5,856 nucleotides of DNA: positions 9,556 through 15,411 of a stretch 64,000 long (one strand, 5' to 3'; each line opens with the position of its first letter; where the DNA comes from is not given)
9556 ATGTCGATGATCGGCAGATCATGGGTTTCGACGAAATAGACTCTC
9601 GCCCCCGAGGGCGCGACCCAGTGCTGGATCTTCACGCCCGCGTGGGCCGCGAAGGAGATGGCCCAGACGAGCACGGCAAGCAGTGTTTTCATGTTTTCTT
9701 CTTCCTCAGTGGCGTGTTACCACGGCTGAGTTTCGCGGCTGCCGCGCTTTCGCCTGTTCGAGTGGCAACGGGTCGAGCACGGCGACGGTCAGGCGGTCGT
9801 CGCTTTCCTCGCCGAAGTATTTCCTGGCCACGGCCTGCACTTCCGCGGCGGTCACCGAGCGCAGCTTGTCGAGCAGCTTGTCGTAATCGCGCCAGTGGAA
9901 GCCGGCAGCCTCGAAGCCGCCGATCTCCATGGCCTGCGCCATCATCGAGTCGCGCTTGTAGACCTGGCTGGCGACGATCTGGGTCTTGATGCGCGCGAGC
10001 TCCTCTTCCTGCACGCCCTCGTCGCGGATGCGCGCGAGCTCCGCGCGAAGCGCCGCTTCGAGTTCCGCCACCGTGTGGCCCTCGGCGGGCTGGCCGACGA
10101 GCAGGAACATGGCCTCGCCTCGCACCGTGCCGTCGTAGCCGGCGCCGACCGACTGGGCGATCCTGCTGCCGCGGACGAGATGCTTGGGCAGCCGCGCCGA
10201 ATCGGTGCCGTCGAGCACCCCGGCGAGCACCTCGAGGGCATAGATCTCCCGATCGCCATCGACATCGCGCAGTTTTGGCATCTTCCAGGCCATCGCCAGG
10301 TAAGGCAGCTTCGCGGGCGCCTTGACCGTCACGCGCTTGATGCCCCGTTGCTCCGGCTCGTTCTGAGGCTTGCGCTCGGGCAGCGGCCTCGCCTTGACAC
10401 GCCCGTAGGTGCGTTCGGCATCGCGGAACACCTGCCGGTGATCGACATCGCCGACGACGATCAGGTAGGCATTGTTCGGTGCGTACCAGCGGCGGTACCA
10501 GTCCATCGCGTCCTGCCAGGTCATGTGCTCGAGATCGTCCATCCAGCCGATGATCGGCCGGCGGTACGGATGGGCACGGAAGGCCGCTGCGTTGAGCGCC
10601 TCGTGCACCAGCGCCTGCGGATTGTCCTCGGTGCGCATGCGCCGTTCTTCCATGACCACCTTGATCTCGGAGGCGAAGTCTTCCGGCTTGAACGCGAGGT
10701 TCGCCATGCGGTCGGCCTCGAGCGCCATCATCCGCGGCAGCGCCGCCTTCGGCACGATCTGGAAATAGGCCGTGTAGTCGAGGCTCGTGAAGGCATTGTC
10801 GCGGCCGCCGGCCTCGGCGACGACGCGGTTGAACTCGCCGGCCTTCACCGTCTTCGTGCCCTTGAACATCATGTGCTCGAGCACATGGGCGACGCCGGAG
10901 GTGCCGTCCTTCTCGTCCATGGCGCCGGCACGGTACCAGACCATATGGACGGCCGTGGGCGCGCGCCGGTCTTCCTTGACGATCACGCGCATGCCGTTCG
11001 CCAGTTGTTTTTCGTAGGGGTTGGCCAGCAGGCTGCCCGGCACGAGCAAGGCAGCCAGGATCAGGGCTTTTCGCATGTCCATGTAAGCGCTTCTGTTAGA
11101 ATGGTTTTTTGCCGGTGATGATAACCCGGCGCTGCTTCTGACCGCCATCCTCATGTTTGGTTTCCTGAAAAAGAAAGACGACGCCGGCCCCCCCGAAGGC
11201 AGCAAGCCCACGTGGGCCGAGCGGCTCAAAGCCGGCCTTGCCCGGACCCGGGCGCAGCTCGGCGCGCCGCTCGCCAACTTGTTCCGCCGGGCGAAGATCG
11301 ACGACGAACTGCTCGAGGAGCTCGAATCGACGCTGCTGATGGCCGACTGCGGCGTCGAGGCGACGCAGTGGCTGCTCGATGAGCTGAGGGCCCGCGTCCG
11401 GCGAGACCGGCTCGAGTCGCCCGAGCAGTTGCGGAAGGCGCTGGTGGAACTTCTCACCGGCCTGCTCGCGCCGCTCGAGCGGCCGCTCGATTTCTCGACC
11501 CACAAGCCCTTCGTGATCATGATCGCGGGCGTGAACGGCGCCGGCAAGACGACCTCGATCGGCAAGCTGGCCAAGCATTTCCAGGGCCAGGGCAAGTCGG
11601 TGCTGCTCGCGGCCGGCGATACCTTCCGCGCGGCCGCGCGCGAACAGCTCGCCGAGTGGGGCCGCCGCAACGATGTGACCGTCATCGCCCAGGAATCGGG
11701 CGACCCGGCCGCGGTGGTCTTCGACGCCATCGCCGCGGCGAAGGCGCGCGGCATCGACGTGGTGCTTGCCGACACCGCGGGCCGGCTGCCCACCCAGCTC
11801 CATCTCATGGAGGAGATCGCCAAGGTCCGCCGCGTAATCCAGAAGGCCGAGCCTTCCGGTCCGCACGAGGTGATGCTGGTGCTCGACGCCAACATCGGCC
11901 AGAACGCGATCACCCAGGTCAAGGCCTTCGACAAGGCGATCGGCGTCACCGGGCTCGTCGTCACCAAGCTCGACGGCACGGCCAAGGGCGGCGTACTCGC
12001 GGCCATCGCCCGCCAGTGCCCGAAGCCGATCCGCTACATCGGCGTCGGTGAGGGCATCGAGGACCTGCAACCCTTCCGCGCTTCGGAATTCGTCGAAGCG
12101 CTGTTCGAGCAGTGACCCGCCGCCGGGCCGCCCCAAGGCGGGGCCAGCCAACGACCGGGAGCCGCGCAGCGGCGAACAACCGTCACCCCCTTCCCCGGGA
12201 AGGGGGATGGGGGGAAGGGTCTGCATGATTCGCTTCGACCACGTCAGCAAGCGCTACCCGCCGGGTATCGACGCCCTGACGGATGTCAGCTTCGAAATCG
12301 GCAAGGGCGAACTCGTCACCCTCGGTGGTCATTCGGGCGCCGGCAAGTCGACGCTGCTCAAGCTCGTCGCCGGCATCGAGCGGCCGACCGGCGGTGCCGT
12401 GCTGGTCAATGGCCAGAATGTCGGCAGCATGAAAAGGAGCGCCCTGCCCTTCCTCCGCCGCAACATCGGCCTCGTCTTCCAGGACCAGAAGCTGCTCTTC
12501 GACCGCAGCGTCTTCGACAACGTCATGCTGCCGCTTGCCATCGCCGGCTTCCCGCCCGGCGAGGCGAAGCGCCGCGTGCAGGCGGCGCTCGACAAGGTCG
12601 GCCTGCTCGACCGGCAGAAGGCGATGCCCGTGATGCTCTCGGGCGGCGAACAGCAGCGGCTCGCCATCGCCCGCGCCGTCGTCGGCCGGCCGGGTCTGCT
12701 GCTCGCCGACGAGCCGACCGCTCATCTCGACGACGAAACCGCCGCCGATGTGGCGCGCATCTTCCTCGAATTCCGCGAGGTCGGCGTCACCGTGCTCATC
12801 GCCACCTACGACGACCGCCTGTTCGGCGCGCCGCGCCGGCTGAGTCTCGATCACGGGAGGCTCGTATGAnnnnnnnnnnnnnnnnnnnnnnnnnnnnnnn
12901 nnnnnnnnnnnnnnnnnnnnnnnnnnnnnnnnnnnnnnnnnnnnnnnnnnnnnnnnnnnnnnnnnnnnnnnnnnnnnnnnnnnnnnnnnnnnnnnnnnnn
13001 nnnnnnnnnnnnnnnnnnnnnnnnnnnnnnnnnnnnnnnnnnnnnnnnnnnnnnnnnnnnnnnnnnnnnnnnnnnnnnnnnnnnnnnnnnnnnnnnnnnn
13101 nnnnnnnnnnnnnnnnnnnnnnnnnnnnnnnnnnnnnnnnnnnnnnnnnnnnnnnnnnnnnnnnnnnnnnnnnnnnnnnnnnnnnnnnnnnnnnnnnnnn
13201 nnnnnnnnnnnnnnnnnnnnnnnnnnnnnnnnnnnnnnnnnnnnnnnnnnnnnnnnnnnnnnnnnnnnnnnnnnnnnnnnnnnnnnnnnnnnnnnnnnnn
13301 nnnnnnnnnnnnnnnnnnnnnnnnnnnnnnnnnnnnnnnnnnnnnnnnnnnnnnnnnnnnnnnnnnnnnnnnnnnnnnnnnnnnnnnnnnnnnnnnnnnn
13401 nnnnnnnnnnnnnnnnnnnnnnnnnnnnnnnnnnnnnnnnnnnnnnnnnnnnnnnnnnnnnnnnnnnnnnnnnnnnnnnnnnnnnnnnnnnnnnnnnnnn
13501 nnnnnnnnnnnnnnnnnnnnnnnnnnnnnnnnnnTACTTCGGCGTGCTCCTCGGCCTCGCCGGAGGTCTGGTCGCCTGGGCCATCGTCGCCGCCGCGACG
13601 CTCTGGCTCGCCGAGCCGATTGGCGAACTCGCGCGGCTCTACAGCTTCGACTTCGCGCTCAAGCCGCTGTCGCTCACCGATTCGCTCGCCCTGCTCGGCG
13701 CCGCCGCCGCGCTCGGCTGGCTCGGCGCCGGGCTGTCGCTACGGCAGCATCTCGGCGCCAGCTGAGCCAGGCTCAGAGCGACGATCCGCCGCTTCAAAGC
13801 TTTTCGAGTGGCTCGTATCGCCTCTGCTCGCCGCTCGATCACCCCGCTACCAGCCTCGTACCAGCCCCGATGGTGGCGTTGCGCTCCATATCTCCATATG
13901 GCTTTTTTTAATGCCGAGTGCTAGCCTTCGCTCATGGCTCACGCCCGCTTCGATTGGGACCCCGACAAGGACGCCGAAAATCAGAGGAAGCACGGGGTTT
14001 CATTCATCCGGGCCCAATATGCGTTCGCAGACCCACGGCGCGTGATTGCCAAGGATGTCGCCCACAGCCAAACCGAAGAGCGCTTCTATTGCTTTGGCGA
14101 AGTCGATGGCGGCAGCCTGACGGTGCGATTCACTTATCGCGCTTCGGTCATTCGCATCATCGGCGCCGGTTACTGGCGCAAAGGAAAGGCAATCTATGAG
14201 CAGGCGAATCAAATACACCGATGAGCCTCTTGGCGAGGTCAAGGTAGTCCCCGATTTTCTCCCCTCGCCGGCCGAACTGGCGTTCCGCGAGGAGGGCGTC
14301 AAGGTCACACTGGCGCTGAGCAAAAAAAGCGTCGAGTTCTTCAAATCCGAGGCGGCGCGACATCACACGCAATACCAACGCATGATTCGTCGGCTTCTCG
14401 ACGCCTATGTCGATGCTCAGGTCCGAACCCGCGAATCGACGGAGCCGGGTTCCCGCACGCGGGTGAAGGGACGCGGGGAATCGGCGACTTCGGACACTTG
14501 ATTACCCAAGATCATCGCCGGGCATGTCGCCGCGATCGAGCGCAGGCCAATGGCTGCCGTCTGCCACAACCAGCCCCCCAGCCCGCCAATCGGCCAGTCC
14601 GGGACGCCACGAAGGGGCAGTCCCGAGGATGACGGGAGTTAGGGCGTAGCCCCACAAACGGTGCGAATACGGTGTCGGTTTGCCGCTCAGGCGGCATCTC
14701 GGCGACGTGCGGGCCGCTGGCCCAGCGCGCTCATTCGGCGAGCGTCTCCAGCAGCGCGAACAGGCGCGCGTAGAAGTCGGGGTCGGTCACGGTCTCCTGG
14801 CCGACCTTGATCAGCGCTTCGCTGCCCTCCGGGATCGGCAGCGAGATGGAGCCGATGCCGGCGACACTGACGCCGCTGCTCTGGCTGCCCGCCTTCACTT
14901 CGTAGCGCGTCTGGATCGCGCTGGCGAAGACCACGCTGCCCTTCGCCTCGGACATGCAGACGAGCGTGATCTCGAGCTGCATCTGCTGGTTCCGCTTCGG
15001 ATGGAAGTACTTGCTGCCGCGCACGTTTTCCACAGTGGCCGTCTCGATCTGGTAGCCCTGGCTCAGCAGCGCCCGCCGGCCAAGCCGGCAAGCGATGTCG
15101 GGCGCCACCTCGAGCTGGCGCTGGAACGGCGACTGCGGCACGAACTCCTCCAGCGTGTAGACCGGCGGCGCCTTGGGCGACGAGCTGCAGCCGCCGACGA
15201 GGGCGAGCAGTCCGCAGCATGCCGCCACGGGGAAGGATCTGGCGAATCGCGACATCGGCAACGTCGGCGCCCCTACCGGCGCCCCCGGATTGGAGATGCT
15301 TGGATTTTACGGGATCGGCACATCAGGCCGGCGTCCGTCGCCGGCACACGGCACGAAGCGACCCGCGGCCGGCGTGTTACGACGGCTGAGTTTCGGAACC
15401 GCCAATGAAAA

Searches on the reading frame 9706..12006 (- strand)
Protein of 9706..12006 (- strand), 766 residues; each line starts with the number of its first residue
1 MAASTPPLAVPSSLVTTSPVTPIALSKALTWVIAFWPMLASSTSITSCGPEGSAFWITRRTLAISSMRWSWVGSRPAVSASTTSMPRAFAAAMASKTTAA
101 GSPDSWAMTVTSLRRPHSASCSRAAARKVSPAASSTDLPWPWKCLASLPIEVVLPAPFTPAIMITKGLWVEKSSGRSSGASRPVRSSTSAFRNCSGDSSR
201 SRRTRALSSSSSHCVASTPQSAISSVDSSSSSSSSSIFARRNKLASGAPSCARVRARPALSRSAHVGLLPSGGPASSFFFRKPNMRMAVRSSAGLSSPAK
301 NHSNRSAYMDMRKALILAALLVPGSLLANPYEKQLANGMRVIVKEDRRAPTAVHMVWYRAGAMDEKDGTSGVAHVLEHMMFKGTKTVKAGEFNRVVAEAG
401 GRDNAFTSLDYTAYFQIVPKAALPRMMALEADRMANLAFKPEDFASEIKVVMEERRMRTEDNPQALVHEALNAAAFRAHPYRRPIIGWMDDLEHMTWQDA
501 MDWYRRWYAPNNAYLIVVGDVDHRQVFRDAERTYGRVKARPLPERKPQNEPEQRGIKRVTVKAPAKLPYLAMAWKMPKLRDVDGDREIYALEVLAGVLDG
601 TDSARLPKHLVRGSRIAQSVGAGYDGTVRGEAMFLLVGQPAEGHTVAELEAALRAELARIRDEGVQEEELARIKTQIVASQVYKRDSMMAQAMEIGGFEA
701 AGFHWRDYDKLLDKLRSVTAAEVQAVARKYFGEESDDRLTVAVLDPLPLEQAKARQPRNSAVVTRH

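Call 20: search_protein_families(library=pfam, proteins=[window:9706-12006:-], max_evalue=0.01)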
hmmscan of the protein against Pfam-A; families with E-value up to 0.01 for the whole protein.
window:9706-12006:- (766 aa): 2 families
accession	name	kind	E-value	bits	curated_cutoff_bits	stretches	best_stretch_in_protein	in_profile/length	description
PF05193.26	Peptidase_M16_C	-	3.6e-31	108.9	23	1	496-676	3-180/181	Peptidase M16 inactive domain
PF00675.25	Peptidase_M16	-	4e-30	105.1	22.3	1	340-486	1-146/149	Insulinase (Peptidase family M16)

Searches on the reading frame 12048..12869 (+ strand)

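Call 20: search_protein_families(library=pfam, proteins=[window:12048-12869:+], max_evalue=0.01)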
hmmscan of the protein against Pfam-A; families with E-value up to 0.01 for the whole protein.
window:12048-12869:+ (273 aa): 3 families
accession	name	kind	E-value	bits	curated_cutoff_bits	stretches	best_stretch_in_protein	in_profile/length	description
PF00005.33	ABC_tran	-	2.7e-35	122.4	25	1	77-225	1-137/137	ABC transporter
PF13191.12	AAA_16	-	0.0016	19.4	32.6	1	84-127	21-63/167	AAA ATPase domain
PF03193.22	RsgA_GTPase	-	0.0085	16.4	30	0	86-109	105-128/174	RsgA GTPase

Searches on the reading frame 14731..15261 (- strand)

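Call 21: search_protein_families(library=pfam, proteins=[window:14731-15261:-], max_evalue=0.01)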
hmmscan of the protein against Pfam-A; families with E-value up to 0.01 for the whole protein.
window:14731-15261:- (176 aa): 1 family
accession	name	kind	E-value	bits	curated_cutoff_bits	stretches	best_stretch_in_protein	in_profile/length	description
PF10001.14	DUF2242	-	1.6e-38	132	25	1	58-173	1-119/121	Uncharacterized protein conserved in bacteria (DUF2242)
